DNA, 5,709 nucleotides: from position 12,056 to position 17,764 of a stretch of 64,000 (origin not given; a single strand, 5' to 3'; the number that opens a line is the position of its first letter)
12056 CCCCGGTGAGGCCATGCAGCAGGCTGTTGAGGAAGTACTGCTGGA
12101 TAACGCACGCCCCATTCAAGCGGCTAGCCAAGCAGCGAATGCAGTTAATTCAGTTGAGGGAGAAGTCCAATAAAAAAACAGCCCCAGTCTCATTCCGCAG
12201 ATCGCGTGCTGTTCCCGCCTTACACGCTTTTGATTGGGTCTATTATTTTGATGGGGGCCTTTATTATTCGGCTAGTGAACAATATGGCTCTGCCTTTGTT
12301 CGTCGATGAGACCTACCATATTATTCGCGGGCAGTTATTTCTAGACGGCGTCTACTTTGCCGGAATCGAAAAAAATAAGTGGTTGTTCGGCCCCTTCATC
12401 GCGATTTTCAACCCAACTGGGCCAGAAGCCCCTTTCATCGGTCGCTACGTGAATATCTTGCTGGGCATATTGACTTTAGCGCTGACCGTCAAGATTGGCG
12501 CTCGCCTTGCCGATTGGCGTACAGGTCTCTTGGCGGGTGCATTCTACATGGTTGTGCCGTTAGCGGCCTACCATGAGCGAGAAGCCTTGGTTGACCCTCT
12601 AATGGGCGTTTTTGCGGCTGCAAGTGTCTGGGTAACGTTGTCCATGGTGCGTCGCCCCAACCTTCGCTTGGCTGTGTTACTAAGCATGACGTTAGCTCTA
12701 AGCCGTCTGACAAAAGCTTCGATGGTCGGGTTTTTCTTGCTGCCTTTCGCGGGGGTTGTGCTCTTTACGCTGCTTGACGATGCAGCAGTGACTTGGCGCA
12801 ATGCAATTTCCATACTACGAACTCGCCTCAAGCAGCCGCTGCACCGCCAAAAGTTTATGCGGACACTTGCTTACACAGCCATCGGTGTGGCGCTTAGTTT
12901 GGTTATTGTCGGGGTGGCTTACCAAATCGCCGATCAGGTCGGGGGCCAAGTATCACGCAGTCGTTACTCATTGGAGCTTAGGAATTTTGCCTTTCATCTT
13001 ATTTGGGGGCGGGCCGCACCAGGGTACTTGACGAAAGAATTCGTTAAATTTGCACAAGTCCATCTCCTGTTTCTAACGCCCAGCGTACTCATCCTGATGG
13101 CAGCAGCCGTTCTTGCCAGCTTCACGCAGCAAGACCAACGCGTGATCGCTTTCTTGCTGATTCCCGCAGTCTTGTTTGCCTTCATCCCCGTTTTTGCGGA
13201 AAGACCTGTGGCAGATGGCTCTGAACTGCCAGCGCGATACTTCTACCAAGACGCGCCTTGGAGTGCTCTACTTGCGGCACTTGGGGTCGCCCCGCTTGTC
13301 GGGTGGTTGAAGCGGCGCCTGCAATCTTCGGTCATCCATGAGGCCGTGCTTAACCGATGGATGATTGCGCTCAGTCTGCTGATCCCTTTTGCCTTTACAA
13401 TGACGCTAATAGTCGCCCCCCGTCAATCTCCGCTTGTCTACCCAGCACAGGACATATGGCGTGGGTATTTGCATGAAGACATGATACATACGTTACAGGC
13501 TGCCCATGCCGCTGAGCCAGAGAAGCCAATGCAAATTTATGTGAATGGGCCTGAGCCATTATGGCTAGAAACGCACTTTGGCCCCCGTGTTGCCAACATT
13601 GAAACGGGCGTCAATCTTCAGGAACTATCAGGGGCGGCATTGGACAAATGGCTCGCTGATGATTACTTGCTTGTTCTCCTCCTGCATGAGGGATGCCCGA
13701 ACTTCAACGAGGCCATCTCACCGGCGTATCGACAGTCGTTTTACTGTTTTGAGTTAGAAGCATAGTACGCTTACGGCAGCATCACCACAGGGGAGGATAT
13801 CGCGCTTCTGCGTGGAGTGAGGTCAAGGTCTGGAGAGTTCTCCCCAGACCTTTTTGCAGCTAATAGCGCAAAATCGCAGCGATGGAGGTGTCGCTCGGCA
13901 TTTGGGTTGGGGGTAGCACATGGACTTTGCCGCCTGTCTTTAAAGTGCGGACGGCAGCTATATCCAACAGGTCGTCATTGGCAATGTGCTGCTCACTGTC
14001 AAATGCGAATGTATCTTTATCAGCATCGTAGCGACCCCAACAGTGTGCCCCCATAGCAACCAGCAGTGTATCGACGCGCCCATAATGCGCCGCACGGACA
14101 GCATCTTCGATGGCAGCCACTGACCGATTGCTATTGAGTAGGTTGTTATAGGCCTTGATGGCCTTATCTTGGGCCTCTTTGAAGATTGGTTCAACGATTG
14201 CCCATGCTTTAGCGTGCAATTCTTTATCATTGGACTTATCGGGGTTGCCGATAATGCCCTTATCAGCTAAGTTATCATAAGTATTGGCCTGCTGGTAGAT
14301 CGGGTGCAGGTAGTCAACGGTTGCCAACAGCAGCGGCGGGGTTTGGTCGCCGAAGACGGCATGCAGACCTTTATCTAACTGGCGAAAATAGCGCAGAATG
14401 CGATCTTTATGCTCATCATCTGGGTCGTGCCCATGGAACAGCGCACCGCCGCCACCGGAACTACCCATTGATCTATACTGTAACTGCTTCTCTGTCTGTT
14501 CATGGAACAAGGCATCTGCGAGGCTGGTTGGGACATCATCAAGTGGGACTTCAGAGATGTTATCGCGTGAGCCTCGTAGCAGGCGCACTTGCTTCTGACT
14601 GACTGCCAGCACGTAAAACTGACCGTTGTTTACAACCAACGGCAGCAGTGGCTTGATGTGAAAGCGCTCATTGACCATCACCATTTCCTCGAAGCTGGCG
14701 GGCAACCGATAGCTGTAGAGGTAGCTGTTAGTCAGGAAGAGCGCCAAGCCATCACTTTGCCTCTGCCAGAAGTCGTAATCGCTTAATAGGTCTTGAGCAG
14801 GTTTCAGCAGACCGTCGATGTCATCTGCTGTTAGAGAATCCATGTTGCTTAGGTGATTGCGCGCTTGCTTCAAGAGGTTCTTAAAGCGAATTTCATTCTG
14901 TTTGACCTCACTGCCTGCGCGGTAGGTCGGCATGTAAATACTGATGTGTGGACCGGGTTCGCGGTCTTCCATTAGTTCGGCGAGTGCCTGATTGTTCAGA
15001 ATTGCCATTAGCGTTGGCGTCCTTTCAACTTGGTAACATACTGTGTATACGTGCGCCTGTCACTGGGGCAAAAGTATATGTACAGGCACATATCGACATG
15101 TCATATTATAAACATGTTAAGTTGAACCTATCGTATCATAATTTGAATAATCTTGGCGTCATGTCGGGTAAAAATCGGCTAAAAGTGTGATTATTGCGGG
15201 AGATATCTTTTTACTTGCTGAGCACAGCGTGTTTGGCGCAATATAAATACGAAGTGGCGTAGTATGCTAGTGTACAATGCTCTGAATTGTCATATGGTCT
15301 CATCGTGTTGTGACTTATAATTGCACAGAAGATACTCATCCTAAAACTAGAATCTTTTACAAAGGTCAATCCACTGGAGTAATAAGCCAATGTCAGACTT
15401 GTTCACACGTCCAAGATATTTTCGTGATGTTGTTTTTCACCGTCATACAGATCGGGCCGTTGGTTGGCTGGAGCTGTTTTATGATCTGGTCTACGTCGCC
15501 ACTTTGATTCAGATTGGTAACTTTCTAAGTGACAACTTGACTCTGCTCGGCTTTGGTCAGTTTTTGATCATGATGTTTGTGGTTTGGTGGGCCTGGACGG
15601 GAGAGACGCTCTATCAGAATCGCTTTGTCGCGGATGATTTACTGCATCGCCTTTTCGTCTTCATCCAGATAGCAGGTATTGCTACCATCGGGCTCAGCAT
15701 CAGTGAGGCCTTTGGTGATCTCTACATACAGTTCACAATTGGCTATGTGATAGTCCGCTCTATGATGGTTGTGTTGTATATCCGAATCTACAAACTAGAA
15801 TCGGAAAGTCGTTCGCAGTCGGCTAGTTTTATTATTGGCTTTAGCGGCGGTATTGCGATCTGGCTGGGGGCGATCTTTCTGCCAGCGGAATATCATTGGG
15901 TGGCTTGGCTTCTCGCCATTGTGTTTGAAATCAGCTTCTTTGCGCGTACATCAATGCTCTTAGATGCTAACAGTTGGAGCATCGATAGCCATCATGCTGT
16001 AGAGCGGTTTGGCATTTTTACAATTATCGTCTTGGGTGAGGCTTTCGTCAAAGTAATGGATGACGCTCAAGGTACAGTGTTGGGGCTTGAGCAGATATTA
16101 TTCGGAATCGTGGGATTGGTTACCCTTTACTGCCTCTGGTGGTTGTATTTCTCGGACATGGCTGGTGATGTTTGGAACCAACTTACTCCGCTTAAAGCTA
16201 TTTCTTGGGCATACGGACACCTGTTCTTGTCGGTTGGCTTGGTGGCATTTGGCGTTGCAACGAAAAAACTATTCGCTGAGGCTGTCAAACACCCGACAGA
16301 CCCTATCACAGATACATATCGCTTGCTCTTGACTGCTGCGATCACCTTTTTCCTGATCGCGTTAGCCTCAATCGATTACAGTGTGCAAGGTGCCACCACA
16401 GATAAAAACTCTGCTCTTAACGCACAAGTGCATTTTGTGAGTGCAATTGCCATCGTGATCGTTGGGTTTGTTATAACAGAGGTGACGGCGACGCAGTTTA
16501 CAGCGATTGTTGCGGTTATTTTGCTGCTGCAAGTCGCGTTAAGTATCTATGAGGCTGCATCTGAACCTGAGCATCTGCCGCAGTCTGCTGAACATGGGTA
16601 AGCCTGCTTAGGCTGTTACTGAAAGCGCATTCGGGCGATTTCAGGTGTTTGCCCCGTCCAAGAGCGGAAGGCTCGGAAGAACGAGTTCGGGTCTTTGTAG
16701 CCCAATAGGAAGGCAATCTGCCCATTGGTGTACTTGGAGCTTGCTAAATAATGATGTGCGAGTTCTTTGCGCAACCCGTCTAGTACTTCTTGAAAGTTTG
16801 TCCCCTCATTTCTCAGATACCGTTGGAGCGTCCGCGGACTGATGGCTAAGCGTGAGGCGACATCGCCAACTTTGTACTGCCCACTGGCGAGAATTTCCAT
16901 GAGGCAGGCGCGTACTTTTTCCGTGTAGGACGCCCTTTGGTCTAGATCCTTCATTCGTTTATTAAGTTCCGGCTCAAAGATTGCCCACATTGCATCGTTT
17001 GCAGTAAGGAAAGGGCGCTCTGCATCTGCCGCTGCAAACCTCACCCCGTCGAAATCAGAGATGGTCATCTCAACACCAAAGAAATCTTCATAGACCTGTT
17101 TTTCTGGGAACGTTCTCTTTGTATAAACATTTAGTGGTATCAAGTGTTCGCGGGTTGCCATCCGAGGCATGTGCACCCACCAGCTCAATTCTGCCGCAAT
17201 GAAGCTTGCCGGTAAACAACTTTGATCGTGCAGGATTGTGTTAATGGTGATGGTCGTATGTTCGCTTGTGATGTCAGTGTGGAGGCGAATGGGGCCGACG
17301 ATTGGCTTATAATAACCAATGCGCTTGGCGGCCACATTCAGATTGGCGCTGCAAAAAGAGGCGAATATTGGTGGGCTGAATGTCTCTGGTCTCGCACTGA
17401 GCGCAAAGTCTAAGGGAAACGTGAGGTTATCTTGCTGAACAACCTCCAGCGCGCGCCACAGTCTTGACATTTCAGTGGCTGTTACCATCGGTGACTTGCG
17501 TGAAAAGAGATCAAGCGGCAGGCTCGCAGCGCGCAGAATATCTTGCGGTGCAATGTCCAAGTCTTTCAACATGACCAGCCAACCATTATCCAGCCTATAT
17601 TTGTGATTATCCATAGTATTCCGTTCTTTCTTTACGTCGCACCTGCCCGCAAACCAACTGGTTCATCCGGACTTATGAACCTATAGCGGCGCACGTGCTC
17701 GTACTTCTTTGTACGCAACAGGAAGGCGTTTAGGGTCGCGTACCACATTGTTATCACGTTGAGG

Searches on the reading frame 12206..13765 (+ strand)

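Call 3: search_protein_families(library=pfam, proteins=[window:12206-13765:+], max_evalue=1)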
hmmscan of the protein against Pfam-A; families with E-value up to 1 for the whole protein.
window:12206-13765:+ (519 aa): 1 family
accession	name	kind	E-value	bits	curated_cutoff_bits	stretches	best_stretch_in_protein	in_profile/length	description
PF13231.12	PMT_2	-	8.2e-06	26.5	26.1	1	75-200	20-141/160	Dolichyl-phosphate-mannose-protein mannosyltransferase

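Call 4: search_protein_families(library=ncbifam, proteins=[window:12206-13765:+], max_evalue=1)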
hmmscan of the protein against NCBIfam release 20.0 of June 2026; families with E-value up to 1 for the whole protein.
window:12206-13765:+ (519 aa): 0 families

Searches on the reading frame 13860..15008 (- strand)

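Call 17: search_protein_families(library=pfam, proteins=[window:13860-15008:-], max_evalue=0.001)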
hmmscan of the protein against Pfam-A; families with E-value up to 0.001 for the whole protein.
window:13860-15008:- (382 aa): 5 families
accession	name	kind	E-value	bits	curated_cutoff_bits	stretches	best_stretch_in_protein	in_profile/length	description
PF18849.6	baeRF_family7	-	1.5e-45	155.4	27.2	1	131-274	1-144/144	Bacterial archaeo-eukaryotic release factor family 7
PF18845.6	baeRF_family3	-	1.1e-43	150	31.5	1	130-311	1-168/168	Bacterial archaeo-eukaryotic release factor family 3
PF18848.6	baeRF_family6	-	5.9e-34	118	27.5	1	130-273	2-148/149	Bacterial archaeo-eukaryotic release factor family 6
PF18851.6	baeRF_family8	-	9.2e-20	71.4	27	1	131-277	4-138/141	Bacterial archaeo-eukaryotic release factor family 8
PF18855.6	baeRF_family11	-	7.1e-19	69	27.2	1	132-275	5-136/139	Bacterial archaeo-eukaryotic release factor family 11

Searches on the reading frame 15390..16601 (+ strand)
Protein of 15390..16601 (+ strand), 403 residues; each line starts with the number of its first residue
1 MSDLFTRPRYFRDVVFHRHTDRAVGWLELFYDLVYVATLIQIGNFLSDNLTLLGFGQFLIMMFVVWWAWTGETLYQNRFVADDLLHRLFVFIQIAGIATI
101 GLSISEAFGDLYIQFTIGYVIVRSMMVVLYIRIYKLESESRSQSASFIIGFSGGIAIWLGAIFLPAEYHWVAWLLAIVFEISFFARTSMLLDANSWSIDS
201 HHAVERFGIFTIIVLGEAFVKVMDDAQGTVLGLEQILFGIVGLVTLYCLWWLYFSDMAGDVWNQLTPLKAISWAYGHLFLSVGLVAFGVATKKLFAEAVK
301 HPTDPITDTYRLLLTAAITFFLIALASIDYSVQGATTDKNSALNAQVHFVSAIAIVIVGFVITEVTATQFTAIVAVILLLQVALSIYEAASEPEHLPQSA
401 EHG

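Call 18: search_protein_families(library=pfam, proteins=[window:15390-16601:+], max_evalue=0.001)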
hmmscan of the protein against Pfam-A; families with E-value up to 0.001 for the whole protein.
window:15390-16601:+ (403 aa): 1 family
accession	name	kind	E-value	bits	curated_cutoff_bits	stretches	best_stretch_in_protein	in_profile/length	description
PF06772.16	LtrA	-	5.9e-71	240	31.9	1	24-373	2-354/356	Bacterial low temperature requirement A protein (LtrA)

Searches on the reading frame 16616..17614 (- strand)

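Call 48: search_protein_families(library=pfam, proteins=[window:16616-17614:-], max_evalue=0.001)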
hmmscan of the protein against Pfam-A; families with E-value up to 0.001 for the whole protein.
window:16616-17614:- (332 aa): 3 families
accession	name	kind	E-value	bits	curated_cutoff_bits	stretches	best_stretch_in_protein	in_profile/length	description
PF12833.13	HTH_18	-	3.6e-18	66.1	33.6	1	253-328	2-78/80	Helix-turn-helix domain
PF12625.12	Arabinose_bd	-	9.6e-17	62.1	27.6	1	22-201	3-184/185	Arabinose-binding domain of AraC transcription regulator, N-term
PF00165.29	HTH_AraC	-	2.6e-07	31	26.6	1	298-324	12-37/42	Bacterial regulatory helix-turn-helix proteins, AraC family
